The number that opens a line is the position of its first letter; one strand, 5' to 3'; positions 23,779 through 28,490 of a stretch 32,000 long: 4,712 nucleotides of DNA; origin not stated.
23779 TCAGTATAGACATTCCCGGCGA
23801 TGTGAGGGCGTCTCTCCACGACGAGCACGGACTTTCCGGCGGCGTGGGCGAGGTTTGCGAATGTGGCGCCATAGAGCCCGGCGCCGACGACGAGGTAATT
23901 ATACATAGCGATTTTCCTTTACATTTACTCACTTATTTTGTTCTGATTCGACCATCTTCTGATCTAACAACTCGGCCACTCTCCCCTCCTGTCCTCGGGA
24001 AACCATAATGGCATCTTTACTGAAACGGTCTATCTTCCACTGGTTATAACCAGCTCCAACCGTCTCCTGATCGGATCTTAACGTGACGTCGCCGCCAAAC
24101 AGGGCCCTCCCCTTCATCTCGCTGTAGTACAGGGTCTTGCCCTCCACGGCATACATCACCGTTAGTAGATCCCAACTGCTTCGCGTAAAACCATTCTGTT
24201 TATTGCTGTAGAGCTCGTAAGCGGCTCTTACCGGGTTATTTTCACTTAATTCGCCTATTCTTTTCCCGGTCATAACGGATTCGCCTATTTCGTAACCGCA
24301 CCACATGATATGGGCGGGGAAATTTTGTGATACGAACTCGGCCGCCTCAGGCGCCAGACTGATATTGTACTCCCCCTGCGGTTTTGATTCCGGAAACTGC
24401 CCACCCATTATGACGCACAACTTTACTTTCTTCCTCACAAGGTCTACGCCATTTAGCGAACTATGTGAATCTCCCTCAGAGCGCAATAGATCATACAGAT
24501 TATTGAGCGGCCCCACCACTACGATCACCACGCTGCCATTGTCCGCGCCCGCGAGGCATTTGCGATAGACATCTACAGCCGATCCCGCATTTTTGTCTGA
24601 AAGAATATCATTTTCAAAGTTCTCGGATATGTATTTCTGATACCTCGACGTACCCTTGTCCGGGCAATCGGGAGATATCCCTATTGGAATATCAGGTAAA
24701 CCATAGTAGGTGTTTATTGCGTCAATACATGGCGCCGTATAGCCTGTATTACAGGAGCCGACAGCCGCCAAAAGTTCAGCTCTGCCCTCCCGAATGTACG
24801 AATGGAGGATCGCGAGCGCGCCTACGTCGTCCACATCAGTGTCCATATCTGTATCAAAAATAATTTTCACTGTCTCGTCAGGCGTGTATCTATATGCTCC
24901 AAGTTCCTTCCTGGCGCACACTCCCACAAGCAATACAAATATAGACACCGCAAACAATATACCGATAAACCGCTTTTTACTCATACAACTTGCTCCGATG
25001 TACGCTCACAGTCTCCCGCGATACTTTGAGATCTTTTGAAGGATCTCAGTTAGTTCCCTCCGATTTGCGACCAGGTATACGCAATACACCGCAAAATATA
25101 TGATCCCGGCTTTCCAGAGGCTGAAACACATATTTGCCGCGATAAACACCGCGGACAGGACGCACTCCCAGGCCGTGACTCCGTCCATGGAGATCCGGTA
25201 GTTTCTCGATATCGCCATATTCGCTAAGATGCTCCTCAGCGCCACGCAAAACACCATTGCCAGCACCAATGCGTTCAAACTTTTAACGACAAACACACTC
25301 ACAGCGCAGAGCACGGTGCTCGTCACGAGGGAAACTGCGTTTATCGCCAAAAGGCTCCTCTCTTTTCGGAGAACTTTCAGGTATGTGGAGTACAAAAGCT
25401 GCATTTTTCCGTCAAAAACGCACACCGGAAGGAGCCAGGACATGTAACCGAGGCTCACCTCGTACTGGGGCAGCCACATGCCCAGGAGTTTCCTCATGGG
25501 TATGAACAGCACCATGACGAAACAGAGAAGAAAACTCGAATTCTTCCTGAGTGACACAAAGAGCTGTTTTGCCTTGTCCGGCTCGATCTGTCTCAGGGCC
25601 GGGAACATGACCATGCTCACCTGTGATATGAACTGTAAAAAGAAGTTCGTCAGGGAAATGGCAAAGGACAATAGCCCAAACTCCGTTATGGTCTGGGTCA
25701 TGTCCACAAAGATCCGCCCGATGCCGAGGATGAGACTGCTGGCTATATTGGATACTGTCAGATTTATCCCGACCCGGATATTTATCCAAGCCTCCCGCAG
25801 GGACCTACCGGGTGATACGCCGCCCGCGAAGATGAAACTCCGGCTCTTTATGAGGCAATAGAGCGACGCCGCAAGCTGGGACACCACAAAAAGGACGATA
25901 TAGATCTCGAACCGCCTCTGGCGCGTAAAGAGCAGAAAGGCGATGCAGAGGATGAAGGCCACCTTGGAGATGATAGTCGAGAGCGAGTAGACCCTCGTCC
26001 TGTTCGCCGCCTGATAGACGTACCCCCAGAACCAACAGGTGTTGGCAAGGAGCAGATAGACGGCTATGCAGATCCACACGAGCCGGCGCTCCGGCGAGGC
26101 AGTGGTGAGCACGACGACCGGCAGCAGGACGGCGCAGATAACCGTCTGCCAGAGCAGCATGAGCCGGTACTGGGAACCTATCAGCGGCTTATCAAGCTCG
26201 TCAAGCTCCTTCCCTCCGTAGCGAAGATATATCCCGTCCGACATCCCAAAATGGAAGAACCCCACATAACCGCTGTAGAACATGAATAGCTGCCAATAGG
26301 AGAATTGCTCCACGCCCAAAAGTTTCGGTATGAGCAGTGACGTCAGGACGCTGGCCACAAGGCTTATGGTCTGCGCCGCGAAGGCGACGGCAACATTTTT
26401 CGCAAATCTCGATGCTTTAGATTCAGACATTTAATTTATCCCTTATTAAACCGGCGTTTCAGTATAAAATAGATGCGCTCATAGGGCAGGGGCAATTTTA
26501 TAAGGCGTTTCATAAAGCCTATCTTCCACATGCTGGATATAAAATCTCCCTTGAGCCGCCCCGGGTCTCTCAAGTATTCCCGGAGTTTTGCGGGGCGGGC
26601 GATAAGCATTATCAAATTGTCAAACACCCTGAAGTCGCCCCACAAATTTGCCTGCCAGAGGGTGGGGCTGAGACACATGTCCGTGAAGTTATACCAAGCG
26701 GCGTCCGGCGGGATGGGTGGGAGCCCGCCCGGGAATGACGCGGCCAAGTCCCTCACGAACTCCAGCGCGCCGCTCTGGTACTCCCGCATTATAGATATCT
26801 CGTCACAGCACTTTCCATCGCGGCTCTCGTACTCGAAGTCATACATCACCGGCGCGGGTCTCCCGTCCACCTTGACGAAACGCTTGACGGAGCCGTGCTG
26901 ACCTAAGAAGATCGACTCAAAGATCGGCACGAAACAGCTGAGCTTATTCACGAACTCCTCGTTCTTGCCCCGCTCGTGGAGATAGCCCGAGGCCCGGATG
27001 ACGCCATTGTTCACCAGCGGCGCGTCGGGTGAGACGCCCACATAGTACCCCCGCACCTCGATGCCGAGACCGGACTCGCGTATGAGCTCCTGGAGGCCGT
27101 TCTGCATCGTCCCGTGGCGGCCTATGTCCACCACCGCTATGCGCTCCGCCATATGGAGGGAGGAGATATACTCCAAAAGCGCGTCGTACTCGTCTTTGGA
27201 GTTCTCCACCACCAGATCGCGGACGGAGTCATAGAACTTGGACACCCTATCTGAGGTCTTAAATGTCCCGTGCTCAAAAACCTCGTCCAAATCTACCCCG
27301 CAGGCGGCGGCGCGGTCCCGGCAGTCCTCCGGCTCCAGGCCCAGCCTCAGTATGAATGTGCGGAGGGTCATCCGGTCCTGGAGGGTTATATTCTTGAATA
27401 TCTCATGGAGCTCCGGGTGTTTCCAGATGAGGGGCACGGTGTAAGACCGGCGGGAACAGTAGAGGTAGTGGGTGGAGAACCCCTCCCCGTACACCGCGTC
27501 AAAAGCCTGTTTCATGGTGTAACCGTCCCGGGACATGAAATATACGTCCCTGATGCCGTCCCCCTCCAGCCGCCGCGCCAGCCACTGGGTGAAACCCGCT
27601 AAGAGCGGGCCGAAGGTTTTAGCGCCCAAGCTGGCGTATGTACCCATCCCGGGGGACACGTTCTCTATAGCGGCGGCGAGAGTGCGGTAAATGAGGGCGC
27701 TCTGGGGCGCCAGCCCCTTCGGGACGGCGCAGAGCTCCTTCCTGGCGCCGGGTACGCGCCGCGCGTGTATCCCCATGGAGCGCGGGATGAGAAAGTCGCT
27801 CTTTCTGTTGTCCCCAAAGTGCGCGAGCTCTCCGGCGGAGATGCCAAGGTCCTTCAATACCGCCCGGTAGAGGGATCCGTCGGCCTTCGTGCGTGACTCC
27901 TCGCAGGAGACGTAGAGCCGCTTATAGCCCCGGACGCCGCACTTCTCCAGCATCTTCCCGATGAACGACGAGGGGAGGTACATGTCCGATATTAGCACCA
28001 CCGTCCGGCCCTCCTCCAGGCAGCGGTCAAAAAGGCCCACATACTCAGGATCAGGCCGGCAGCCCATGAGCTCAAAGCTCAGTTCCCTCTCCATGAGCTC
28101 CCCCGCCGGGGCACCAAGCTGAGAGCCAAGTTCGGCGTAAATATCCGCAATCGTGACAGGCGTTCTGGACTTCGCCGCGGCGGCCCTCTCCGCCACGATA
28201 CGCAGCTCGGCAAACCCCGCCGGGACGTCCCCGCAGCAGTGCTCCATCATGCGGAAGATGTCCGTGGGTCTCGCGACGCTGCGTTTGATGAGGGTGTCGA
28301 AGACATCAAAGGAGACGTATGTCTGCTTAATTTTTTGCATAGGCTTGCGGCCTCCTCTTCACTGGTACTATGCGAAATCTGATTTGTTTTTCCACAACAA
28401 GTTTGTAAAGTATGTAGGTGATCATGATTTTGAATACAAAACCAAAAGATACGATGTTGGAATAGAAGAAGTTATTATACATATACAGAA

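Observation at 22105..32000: Three G9-G10 tracts cluster in one polysaccharide operon: candidate multi-switch phase variation of a surface glycan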

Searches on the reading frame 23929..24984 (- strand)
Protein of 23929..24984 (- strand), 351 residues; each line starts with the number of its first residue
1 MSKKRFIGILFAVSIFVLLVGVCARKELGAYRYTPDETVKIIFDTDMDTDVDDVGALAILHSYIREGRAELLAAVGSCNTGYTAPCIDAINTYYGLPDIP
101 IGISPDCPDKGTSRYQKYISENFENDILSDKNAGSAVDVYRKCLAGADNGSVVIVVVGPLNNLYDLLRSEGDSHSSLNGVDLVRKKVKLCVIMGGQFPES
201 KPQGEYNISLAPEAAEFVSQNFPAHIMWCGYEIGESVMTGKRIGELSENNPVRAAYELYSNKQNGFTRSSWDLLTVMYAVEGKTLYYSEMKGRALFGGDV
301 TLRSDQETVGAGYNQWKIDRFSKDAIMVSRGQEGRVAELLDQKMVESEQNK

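Call 7: search_protein_families(library=pfam, proteins=[window:23929-24984:-], max_evalue=0.01)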
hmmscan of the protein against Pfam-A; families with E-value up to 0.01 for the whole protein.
window:23929-24984:- (351 aa): 1 family
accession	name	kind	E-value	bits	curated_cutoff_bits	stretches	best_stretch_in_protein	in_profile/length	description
PF01156.24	IU_nuc_hydro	-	2.9e-16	60.4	34.2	1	41-286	1-251/297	Inosine-uridine preferring nucleoside hydrolase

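Call 61: search_protein_families(library=ncbifam, proteins=[window:23929-24984:-], max_evalue=0.001)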
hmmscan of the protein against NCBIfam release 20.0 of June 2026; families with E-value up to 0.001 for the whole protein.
window:23929-24984:- (351 aa): 3 families
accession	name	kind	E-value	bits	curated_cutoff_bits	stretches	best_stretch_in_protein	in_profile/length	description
NF008036.0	PRK10768.1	equivalog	4.8e-08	32.5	382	1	129-284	96-246/304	ribonucleoside hydrolase RihC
NF007761.0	PRK10443.1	equivalog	6.3e-06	25.5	433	1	134-234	102-192/311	pyrimidine-specific ribonucleoside hydrolase RihA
NF052221.1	UridNuclsHydUriH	equivalog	0.00023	20.5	450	1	133-221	100-180/310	uridine-preferring nucleoside hydrolase UriH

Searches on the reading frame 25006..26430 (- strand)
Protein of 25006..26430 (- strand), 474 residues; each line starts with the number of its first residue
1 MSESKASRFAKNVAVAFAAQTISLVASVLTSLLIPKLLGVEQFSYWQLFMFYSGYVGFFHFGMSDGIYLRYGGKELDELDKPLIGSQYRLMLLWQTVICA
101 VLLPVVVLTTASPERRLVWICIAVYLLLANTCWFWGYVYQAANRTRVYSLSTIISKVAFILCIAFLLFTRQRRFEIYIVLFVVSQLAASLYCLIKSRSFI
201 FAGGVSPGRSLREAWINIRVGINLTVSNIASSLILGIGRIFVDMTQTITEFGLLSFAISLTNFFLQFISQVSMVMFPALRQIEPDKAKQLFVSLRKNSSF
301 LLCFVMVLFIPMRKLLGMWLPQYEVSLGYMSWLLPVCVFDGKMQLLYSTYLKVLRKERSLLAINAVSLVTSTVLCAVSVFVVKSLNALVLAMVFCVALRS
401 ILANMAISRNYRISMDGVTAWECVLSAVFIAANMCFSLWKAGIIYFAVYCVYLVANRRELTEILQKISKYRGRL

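Call 7: search_protein_families(library=pfam, proteins=[window:25006-26430:-], max_evalue=0.01)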
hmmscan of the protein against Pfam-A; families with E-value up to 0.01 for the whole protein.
window:25006-26430:- (474 aa): 1 family
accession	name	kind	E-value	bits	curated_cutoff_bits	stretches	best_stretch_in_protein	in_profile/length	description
PF01943.22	Polysacc_synt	-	8.3e-10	39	28.2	1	10-282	2-273/274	Polysaccharide biosynthesis protein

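Call 21: find_encoding_contigs(protein=window:25006-26430:-, flank=10000, max_places=10)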
Protein window:25006-26430:- (474 aa): 1 contig read that carries it; 1 place shown.
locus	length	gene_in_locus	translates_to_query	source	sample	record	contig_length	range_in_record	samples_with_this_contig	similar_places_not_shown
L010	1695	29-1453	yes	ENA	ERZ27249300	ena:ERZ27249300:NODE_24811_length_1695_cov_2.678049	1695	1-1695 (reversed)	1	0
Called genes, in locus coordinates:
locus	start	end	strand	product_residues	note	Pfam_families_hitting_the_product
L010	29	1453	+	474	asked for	PF01943:Polysacc_synt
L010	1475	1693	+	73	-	?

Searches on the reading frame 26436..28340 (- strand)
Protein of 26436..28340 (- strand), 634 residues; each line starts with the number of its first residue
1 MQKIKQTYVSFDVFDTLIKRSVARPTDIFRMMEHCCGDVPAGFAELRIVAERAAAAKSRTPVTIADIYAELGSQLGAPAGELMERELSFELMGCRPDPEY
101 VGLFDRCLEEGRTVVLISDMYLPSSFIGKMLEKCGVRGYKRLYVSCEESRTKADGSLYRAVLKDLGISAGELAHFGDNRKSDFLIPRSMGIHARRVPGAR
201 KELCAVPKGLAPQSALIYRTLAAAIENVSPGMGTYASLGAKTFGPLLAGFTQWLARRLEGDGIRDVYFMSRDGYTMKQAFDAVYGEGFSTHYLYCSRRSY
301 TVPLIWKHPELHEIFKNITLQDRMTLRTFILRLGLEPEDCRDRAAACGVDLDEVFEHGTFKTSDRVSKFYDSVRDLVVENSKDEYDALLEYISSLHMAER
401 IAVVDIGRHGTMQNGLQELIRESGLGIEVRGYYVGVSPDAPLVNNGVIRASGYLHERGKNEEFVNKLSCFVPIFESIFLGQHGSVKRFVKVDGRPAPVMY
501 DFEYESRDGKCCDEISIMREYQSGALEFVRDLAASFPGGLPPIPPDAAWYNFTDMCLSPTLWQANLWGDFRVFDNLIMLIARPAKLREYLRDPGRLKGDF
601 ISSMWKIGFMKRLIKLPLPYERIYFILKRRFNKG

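Call 7: search_protein_families(library=pfam, proteins=[window:26436-28340:-], max_evalue=0.01)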
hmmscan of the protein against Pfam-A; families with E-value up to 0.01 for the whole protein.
window:26436-28340:- (634 aa): 1 family
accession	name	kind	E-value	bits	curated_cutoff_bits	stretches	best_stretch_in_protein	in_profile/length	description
PF00702.32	Hydrolase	-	0.00017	22.5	26.4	1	9-180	4-182/191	haloacid dehalogenase-like hydrolase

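Call 12: find_encoding_contigs(protein=window:26436-28340:-, flank=10000, max_places=10)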
Protein window:26436-28340:- (634 aa): no gene with exactly this product is on record in the collection.

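Call 61: search_protein_families(library=ncbifam, proteins=[window:26436-28340:-], max_evalue=0.001)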
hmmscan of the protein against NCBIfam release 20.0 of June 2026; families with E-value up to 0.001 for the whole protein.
window:26436-28340:- (634 aa): 1 family
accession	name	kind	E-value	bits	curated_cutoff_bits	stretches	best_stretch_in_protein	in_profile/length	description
TIGR02252.1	DREG-2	subfamily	5.2e-07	29.6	155.2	1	101-193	111-201/203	HAD hydrolase, REG-2-like, family IA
